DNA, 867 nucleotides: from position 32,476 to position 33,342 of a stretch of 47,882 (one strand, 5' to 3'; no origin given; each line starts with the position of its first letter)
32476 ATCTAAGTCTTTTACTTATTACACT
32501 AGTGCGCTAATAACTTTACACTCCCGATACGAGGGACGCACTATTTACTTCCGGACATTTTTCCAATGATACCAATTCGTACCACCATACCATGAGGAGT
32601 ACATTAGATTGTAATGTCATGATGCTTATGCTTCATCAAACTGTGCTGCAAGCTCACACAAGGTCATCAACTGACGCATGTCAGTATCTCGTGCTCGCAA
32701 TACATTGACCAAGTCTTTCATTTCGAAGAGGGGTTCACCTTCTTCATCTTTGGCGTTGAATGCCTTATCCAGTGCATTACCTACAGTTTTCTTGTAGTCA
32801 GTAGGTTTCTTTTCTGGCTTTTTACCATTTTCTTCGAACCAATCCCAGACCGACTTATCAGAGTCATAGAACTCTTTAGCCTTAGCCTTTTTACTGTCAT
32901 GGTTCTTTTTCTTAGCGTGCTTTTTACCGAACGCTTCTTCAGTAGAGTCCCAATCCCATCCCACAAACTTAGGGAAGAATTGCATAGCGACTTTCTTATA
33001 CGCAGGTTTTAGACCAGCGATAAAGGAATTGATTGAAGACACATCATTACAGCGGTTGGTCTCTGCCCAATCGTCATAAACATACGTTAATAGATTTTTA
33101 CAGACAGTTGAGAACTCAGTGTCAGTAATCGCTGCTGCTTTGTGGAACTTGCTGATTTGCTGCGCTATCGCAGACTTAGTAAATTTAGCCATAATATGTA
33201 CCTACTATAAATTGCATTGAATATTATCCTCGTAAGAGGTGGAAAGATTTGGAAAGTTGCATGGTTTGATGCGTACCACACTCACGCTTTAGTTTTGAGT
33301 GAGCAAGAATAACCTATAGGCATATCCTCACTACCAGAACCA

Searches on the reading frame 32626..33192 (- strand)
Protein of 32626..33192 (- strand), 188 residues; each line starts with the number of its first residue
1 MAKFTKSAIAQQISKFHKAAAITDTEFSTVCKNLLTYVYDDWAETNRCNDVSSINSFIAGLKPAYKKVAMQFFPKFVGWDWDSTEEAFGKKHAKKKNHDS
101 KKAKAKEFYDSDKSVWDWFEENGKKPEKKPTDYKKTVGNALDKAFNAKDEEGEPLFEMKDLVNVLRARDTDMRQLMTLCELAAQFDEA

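Call 22: search_protein_families(library=pfam, proteins=[window:32626-33192:-], max_evalue=0.1)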
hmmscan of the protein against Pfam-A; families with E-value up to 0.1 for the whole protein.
window:32626-33192:- (188 aa): 0 families

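Call 23: search_protein_families(library=phrogs, proteins=[window:32626-33192:-], max_evalue=0.01)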
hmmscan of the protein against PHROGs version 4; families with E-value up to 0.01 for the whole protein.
window:32626-33192:- (188 aa): 0 families

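Call 24: find_related_loci(query=window:32626-33192:-, collection=viral_contigs, flank=4000)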
Query window:32626-33192:- (188 aa) in viral_contigs; peptide patterns used: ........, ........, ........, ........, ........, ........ (x = any residue, [..] = any of these).
No stretch of DNA in the collection matches any of the patterns.
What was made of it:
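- Tried and rejected: the protein scan of IMG/VR (call 24);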

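Call 27: search_dna_similar(query=window:32626-33192:-, collection=phages, mode=protein, max_rows=60, max_evalue=0.001)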
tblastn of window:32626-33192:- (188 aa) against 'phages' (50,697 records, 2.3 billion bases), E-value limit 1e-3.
Records with a match: 27; places in all: 28; records where one place covers at least 80% of the query: 21.
Best place of each record, by identity: 80-90% 2; 60-80% 22; <60% 3.
By first word of the organism name: Vibrio 26; phage 1.
By host as written in the record: - 15; Vibrio crassostreae 9; Vibrio harveyi 2; Vibrio splendidus 1.
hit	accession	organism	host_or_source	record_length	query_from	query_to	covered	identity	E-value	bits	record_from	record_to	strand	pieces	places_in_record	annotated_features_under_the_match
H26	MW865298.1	Vibrio phage PS32B.2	Vibrio crassostreae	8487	1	188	100%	78.8%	5e-75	249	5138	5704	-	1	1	hypothetical protein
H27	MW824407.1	Vibrio phage PS32B.1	Vibrio crassostreae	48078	1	188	100%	78.8%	6e-75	249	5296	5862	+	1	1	hypothetical protein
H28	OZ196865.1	Vibrio phage PS32B-12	Seawater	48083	1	188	100%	78.8%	6e-75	249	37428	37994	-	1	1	hypothetical protein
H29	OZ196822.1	Vibrio phage PS32B-4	Seawater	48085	1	188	100%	78.8%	6e-75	249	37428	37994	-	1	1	hypothetical protein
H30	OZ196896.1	Vibrio phage PS32B-9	Seawater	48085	1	188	100%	78.8%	6e-75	249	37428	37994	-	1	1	hypothetical protein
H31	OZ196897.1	Vibrio phage PS32B-7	Seawater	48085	1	188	100%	78.8%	6e-75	249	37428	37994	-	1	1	hypothetical protein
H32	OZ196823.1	Vibrio phage PS32B-8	Seawater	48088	1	188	100%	78.8%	6e-75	249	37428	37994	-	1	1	hypothetical protein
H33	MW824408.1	Vibrio phage PS32B.11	Vibrio crassostreae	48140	1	188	100%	78.8%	6e-75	249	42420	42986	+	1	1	hypothetical protein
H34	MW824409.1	Vibrio phage PS32B.6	Vibrio crassostreae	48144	1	188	100%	78.8%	6e-75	249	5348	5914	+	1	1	hypothetical protein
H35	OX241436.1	Vibrio phage 521E56-1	Seawater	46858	1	188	100%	77.1%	2e-75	250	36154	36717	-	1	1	conserved hypothetical protein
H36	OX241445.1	Vibrio phage 384E50-1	Seawater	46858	1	188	100%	77.1%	2e-75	250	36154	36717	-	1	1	conserved hypothetical protein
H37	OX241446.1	Vibrio phage 402E50-1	Seawater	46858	1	188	100%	77.1%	2e-75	250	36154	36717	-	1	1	conserved hypothetical protein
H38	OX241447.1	Vibrio phage 409E50-1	Seawater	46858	1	188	100%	77.1%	2e-75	250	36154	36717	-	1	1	conserved hypothetical protein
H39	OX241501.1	Vibrio phage 405E50-1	Seawater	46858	1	188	100%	77.1%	2e-75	250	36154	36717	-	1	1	conserved hypothetical protein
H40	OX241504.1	Vibrio phage 413E50-1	Seawater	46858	1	188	100%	77.1%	2e-75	250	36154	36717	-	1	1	conserved hypothetical protein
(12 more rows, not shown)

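Call 29: find_homologous_proteins(query=window:32626-33192:-, max_evalue=0.001)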
Query window:32626-33192:- (188 aa): 13 proteins with E <= 0.001 among 52 candidates.
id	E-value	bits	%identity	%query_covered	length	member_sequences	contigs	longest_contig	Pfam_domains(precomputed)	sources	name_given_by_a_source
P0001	1.5e-121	421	100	100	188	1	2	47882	-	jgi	-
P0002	9.3e-98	343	83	100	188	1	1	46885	-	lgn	-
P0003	1.7e-97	342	82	100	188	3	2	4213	-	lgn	-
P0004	3.7e-97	341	81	99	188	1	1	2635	-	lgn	-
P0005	6.5e-94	331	79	100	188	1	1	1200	-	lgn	-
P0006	6.8e-91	321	77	100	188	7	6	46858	-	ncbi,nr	ncbi:conserved hypothetical protein [Vibrio phage 409E50-1]|nr:conserved hypothetical protein [Vibri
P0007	1.0e-89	317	78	99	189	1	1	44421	-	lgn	-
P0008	7.0e-89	314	76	100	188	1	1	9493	-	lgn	-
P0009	4.0e-88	312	76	100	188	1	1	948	-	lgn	-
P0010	1.7e-81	290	72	100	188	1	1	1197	-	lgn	-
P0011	5.6e-81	288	73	100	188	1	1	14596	-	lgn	-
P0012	1.1e-80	287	69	100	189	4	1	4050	-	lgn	-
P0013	2.6e-78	280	68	100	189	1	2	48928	-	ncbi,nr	ncbi:conserved hypothetical protein [Vibrio phage 468E53-1]|nr:conserved hypothetical protein [Vibri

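Call 30: find_encoding_contigs(protein=P0002, flank=4000, max_places=2)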
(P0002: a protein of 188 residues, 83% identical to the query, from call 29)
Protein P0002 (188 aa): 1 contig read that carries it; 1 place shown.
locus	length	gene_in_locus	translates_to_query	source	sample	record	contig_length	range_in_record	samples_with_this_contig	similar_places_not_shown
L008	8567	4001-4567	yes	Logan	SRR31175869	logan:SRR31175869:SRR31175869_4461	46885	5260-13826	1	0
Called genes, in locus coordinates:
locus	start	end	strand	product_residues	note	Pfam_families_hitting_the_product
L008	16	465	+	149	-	-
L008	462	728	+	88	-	-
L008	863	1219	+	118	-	-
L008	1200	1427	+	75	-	-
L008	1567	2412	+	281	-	-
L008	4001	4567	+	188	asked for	-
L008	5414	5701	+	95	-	-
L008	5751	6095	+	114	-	-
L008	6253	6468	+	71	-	-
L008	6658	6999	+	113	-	-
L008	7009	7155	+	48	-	-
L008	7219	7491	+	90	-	-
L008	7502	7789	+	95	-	-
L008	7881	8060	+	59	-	-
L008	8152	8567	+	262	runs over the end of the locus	-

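Call 31: find_encoding_contigs(protein=P0007, flank=4000, max_places=2)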
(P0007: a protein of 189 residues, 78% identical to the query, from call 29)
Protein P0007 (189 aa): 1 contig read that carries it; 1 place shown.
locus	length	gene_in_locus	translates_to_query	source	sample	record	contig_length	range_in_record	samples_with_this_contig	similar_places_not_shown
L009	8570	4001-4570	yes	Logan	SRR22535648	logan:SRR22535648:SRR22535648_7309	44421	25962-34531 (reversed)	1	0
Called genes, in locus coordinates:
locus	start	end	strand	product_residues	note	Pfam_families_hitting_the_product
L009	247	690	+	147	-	-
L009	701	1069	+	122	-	-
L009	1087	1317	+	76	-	-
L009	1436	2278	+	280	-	-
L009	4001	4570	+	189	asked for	-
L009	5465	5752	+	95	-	-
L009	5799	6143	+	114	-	-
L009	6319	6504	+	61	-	-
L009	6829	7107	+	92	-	-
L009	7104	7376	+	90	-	-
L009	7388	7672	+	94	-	-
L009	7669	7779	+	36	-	-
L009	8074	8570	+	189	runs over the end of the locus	-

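Call 32: find_encoding_contigs(protein=P0008, flank=4000, max_places=2)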
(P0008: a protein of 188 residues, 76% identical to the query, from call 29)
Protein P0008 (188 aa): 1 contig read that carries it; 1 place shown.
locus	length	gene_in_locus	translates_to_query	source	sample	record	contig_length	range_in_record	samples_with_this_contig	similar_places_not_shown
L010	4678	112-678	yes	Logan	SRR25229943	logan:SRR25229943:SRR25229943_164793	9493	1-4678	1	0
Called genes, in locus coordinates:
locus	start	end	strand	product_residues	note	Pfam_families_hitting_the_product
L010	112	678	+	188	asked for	-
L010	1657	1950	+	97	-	-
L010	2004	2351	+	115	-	-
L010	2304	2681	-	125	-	-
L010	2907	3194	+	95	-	-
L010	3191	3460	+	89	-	-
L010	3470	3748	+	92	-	-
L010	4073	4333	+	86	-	-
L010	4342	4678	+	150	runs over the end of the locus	-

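Call 33: find_encoding_contigs(protein=P0011, flank=4000, max_places=2)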
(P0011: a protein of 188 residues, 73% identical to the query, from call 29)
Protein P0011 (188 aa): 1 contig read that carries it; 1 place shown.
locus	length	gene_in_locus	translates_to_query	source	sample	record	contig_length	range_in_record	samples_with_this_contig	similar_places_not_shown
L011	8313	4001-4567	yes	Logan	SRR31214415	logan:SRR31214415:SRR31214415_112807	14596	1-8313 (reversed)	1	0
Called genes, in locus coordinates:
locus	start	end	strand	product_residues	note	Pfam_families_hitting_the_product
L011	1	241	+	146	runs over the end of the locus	-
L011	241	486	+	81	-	-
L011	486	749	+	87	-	-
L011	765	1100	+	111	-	-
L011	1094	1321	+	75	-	-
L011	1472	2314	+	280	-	-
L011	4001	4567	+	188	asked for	-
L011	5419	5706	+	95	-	-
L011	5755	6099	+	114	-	-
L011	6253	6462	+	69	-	-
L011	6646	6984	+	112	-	-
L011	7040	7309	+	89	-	-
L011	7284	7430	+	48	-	-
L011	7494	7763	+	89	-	-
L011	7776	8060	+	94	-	-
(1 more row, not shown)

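Call 34: find_encoding_contigs(protein=P0003, flank=4000, max_places=2)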
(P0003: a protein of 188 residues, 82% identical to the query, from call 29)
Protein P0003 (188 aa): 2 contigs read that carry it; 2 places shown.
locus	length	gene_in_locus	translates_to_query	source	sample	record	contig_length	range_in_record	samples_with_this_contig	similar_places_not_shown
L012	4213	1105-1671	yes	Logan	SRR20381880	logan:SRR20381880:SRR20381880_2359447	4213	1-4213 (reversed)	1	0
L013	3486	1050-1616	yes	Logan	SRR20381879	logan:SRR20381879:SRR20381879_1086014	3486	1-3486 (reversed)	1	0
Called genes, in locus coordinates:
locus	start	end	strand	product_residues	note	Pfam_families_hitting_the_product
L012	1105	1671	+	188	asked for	-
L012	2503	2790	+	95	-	-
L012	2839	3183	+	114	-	-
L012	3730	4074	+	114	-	-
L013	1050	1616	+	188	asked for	-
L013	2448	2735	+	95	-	-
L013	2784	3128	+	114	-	-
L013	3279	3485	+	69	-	?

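Call 35: find_encoding_contigs(protein=P0012, flank=4000, max_places=2)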
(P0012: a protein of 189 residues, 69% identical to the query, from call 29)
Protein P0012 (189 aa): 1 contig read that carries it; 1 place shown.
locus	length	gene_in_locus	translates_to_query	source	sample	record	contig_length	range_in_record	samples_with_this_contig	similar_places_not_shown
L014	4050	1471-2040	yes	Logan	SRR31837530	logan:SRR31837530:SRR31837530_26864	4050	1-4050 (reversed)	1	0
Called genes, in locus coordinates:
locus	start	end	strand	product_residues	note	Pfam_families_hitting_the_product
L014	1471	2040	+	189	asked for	-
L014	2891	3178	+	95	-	-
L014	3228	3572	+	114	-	-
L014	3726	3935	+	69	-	-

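Call 36: find_encoding_contigs(protein=P0004, flank=4000, max_places=2)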
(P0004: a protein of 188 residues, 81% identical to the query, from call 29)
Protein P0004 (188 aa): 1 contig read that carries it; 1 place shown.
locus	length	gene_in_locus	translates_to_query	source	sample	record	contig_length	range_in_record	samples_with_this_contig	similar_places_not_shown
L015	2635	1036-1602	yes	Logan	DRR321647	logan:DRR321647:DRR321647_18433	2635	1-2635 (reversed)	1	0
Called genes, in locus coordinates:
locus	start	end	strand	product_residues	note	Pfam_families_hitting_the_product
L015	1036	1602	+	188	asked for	-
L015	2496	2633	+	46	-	?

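Call 56: predict_structure(alignment_id=A2)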
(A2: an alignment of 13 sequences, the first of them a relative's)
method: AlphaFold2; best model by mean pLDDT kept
length: 188 residues; sequences in the alignment: 13
mean_pLDDT: 79.5   pTM: 0.57
mean pLDDT of the five models: 79.5, 77.3, 66.8, 60.6, 53.1
residues with pLDDT >= 90: 24; 70-90: 124; 50-70: 33; < 50: 7
segments of 3 or more residues with pLDDT < 50: 41-47
pLDDT, mean of each block of 10 residues (from residue 1): 71 85 85 80 51 81 86 78 58 67 83 88 69 84 93 92 89 87 84
secondary structure, 60 per line:
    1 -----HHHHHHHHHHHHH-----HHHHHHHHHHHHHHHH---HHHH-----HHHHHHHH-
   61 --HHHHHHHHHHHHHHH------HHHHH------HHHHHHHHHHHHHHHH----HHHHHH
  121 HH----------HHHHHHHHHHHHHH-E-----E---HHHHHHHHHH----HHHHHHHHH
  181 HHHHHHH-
elements in order: H6-18 H24-39 H43-46 H52-59 H63-77 H84-88 H95-110 H115-122 H133-146 H158-167 H172-187

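Call 59: fold_search(model_id=the predicted structure, library=pdb)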
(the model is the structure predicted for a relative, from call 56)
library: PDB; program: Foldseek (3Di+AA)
matches with E <= 10: 145; with E <= 0.001: 0
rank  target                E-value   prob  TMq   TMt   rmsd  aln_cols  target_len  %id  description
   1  1dm5_A                7.5e-01  0.09  0.17  0.11  16.6       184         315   11  ANNEXIN XII E105K HOMOHEXAMER CRYSTAL STRUCTURE (released 2000-03-20)
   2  6r5k_O                1.7e+00  0.04  0.14  0.07  23.1       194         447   13  Cryo-EM structure of a poly(A) RNP bound to the Pan2-Pan3 deadenylase (released 2019-05-29)
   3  9uzo_B                1.8e+00  0.04  0.16  0.11  22.6       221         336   11  Cryo-EM Structure of the Vaccinia Virus Entry/Fusion Complex (EFC) Lacking the F9 Subunit (released 2025-12-17)
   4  1aei_A                1.9e+00  0.11  0.23  0.15  17.9       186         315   11  CRYSTAL STRUCTURE OF THE ANNEXIN XII HEXAMER (released 1997-08-20)
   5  5xai_B                2.0e+00  0.08  0.21  0.21  17.7       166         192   13  dTMP bound Crystal structure of thymidylate kinase (aq_969) from Aquifex Aeolicus VF5 (released 2017-06-28)
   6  6lch                  2.2e+00  0.07  0.19  0.15  12.2       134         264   12  Pseudomonas aeruginosa 5086 (PA5086) (released 2020-05-13)
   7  4mdv_A                2.4e+00  0.04  0.16  0.10  15.4       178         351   11  Crystal structure of calcium-bound annexin (Sm)1 (released 2014-02-26)
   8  4q96_B                2.7e+00  0.13  0.24  0.32  13.0       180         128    9  CID of human RPRD1B in complex with an unmodified CTD peptide (released 2014-06-04)
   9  4mdu_B                2.7e+00  0.08  0.22  0.13  17.6       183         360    9  Crystal structure of apo-Annexin (Sm)1 (released 2014-02-26)
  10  5woz_MODEL_1_A        2.9e+00  0.13  0.26  0.34  10.0       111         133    6  NMR solution structure of Rtt103 (RTT) protein using two 4D-spectra (released 2018-02-07)
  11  1al0_4                2.9e+00  0.08  0.22  0.27  15.0       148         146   12  PROCAPSID OF BACTERIOPHAGE PHIX174 (released 1998-01-28)
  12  4mdv_B                3.0e+00  0.07  0.22  0.13  17.9       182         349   10  Crystal structure of calcium-bound annexin (Sm)1 (released 2014-02-26)
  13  6idx_A                3.2e+00  0.08  0.22  0.11  15.6       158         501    9  Crystal Structure of BAI1/ELMO2 complex (released 2019-01-23)
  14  4epz                  3.2e+00  0.06  0.18  0.20  11.0       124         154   13  Crystal structure of a transcription anti-terminator antagonist UpxZ (BACUNI_04315) from Bacteroides uniformis ATCC 8492 (released 2012-07-11)
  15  6emg_B                3.4e+00  0.16  0.27  0.23   7.3        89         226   16  Crystal structure of Rrp1 from Chaetomium thermophilum in space group P6322 (released 2017-12-27)
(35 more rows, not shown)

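Call 60: fold_search(model_id=the predicted structure, library=viral)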
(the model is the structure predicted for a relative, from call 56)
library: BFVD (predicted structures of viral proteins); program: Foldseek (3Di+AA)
matches with E <= 10: 216; with E <= 0.001: 4
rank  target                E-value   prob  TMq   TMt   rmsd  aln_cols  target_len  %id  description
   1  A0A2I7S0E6            8.2e-07  1.00  0.31  0.53  11.5       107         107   77  (no name in the UniProt tables at hand)
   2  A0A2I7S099            7.4e-06  1.00  0.29  0.62  14.8        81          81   83  (no name in the UniProt tables at hand)
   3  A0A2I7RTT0            1.5e-05  1.00  0.44  0.45  17.8       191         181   25  (no name in the UniProt tables at hand)
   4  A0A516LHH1            3.3e-04  1.00  0.59  0.68   8.9       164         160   24  (no name in the UniProt tables at hand)
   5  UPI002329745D         2.8e-02  0.94  0.33  0.28  18.7       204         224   17  (no name look-up for this kind of identifier)
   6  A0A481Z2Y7            7.3e-02  0.25  0.18  0.14  17.5       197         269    7  Uncharacterized protein [Pithovirus LCPAC102]
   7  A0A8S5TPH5            1.1e-01  0.63  0.30  0.29  19.1       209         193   14  Uncharacterized protein [Podoviridae sp. ct2iq11]
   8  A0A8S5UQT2            4.8e-01  0.13  0.16  0.16  19.5       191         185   14  Uncharacterized protein [Podoviridae sp. ctQyH19]
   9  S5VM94                5.0e-01  0.08  0.16  0.10  20.8       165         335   13  Uncharacterized protein [Pseudomonas phage PaBG]
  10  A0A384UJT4            5.6e-01  0.33  0.29  0.31  13.3       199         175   17  Uncharacterized protein [Curvibacter phage P26059B]
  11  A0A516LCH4            8.2e-01  0.63  0.43  0.43   7.3       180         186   12  (no name in the UniProt tables at hand)
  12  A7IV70                8.6e-01  0.11  0.19  0.17  16.9       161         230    9  Uncharacterized protein M690R [Paramecium bursaria Chlorella virus MT325]
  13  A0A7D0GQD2            1.0e+00  0.06  0.13  0.04  23.1       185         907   14  (no name in the UniProt tables at hand)
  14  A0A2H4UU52            1.0e+00  0.05  0.14  0.09  22.4       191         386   17  Uncharacterized protein [Bodo saltans virus]
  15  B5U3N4                1.1e+00  0.08  0.19  0.07  20.7       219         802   12  VIP2 protein [Mycobacterium phage Gumball]
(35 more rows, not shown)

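Call 68: search_protein_representatives(alignment_id=A2)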
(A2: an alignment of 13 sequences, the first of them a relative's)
Query: 13 sequences, 188 profile positions. Proteins with E-value up to 0.001 (for the whole library): 204; up to 1e-10: 47; up to 1e-30: 1. The best 150 are listed.
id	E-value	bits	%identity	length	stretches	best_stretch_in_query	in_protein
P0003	6.9e-109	378.2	-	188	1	1-188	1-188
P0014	8.0e-25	104.0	-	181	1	5-186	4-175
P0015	2.7e-20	89.3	-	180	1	5-184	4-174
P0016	4.3e-20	88.6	-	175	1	5-181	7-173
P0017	8.5e-19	84.4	-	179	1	5-180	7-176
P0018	9.4e-18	81.0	-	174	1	5-157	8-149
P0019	3.2e-17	79.3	-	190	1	5-177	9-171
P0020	4.8e-17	78.7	-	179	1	1-179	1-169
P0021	4.3e-16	75.6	-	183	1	7-181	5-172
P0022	1.7e-15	73.6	-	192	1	3-148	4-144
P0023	2.0e-15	73.4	-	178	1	1-149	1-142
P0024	2.3e-15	73.2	-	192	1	6-183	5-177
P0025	3.3e-15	72.7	-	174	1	7-179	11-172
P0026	4.1e-15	72.4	-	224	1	6-181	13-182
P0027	8.1e-15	71.4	-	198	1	8-180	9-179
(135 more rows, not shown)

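Call 69: find_encoding_contigs(protein=P0014, flank=4000, max_places=2)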
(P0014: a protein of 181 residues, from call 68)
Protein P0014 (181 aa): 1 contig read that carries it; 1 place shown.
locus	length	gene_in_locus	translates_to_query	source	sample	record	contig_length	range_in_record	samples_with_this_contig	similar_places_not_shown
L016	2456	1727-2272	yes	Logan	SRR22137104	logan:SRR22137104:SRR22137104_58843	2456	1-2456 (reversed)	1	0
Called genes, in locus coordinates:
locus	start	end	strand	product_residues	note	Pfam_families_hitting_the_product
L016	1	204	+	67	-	?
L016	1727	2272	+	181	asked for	-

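Call 70: find_encoding_contigs(protein=P0016, flank=4000, max_places=2)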
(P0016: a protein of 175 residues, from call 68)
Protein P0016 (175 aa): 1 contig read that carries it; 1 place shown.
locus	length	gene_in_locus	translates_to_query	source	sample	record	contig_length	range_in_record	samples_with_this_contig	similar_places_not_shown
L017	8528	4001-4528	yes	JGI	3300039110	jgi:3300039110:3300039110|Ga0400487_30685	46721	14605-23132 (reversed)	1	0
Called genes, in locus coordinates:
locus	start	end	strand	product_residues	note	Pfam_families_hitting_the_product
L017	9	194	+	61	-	-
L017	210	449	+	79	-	-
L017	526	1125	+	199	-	-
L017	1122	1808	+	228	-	PF00959:Phage_lysozyme (faint)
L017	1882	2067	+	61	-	-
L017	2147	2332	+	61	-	-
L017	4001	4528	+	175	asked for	-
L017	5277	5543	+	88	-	-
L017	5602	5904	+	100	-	-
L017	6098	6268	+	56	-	-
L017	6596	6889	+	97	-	-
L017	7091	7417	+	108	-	-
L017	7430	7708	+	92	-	-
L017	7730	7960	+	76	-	-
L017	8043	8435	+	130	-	-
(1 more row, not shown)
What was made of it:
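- Prodigal-type calls on the Logan and JGI contigs leave the gap empty (calls 30-36, 69, 70).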

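Call 78: search_dna_similar(query=P0016, collection=phages, mode=protein, max_rows=40, max_evalue=0.001)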
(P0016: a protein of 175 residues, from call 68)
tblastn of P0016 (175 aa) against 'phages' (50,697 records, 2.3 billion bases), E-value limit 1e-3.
Records with a match: 36; places in all: 36; records where one place covers at least 80% of the query: 27.
Best place of each record, by identity: <60% 36.
By first word of the organism name: Vibrio 23; phage 5; Klebsiella 3; Citrobacter 2; Salinivibrio 2; Erwinia 1.
By host as written in the record: - 19; Vibrio crassostreae 4; Vibrio harveyi 2; Citrobacter sp. TM1552 2; Klebsiella pneumoniae 2; Salinivibrio costicola 2; Erwinia sp. 1; Vibrio cyclitrophicus 1; and 3 more.
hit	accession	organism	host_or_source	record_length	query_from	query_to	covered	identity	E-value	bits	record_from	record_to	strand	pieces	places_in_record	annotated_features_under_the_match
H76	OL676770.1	Vibrio virus VPMCC5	Vibrio harveyi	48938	3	174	98%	38.1%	5e-23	100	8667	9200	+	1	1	hypothetical protein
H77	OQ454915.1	Vibrio virus VPMCC6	Vibrio harveyi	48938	3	174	98%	38.1%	5e-23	100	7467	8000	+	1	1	hypothetical protein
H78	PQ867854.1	phage T4S1-k141_776450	Crassostrea hongkongensis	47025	29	174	83%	42.2%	2e-28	115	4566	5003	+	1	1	hypothetical protein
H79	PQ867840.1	phage KZY1-k141_1027853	Crassostrea hongkongensis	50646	29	171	82%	35.5%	9e-17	82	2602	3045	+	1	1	hypothetical protein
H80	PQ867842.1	phage T5S1-k141_444551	Crassostrea hongkongensis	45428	29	172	82%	32.9%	6e-17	83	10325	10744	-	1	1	hypothetical protein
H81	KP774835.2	Citrobacter phage CVT22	Citrobacter sp. TM1552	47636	29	174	83%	31.8%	9e-14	74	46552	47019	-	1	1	hypothetical protein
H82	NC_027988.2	Citrobacter phage CVT22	Citrobacter sp. TM1552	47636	29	174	83%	31.8%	9e-14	74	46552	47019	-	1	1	hypothetical protein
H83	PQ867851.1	phage KZY1-k141_1938105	Crassostrea hongkongensis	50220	29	168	80%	30.8%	1e-11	67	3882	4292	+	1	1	hypothetical protein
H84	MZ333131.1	Erwinia phage Pecta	Erwinia sp.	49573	29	171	82%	30.1%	7e-14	74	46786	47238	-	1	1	hypothetical protein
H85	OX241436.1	Vibrio phage 521E56-1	Seawater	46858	7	173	95%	25.3%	4e-12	69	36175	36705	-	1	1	conserved hypothetical protein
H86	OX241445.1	Vibrio phage 384E50-1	Seawater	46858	7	173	95%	25.3%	4e-12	69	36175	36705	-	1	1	conserved hypothetical protein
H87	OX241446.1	Vibrio phage 402E50-1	Seawater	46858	7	173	95%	25.3%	4e-12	69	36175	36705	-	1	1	conserved hypothetical protein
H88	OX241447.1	Vibrio phage 409E50-1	Seawater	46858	7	173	95%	25.3%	4e-12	69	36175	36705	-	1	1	conserved hypothetical protein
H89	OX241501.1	Vibrio phage 405E50-1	Seawater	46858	7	173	95%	25.3%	4e-12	69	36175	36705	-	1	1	conserved hypothetical protein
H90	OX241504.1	Vibrio phage 413E50-1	Seawater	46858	7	173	95%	25.3%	4e-12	69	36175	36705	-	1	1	conserved hypothetical protein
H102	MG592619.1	Vibrio phage 1.253.O._10N.286.45.B12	Vibrio cyclitrophicus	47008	29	137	62%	37.6%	3e-13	72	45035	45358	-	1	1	hypothetical protein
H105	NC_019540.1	Salinivibrio phage CW02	Salinivibrio costicola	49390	29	163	77%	30.2%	8e-8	56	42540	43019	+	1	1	hypothetical protein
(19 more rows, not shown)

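Call 79: get_annotated_region(hit=H82, flank=3500)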
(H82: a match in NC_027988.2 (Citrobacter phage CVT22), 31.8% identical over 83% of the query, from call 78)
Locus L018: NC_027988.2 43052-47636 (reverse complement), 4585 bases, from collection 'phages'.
description: Citrobacter phage CVT22, complete genome.
organism: Citrobacter phage CVT22 (NCBI taxid 1622234)
taxonomy: Viruses; Duplodnaviria; Heunggongvirae; Uroviricota; Caudoviricetes; Zobellviridae; Citrovirus; Citrovirus coptotermitis
host: Citrobacter sp. TM1552; source: -; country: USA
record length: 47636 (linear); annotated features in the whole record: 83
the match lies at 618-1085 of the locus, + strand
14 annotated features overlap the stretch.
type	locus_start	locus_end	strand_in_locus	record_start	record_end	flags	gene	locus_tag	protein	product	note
CDS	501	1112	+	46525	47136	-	-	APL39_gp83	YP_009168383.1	hypothetical protein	-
CDS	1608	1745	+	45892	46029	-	-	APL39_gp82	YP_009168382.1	hypothetical protein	-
CDS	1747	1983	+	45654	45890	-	-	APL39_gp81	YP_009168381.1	hypothetical protein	-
CDS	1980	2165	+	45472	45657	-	-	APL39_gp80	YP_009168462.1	hypothetical protein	-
CDS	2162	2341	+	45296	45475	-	-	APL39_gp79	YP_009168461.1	hypothetical protein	-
CDS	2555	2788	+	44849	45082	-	-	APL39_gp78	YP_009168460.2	hypothetical protein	-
CDS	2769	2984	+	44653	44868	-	-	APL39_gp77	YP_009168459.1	hypothetical protein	-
CDS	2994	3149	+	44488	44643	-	-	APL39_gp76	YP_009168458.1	hypothetical protein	-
CDS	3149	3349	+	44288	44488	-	-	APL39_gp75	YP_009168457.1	hypothetical protein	-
CDS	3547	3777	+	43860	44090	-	-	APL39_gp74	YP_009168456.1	hypothetical protein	-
CDS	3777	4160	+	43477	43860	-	-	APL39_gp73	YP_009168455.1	hypothetical protein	-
CDS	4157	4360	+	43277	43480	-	-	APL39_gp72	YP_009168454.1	hypothetical protein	-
CDS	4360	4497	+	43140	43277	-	-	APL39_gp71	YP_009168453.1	hypothetical protein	-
CDS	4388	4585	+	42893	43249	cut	-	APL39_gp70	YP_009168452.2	hypothetical protein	-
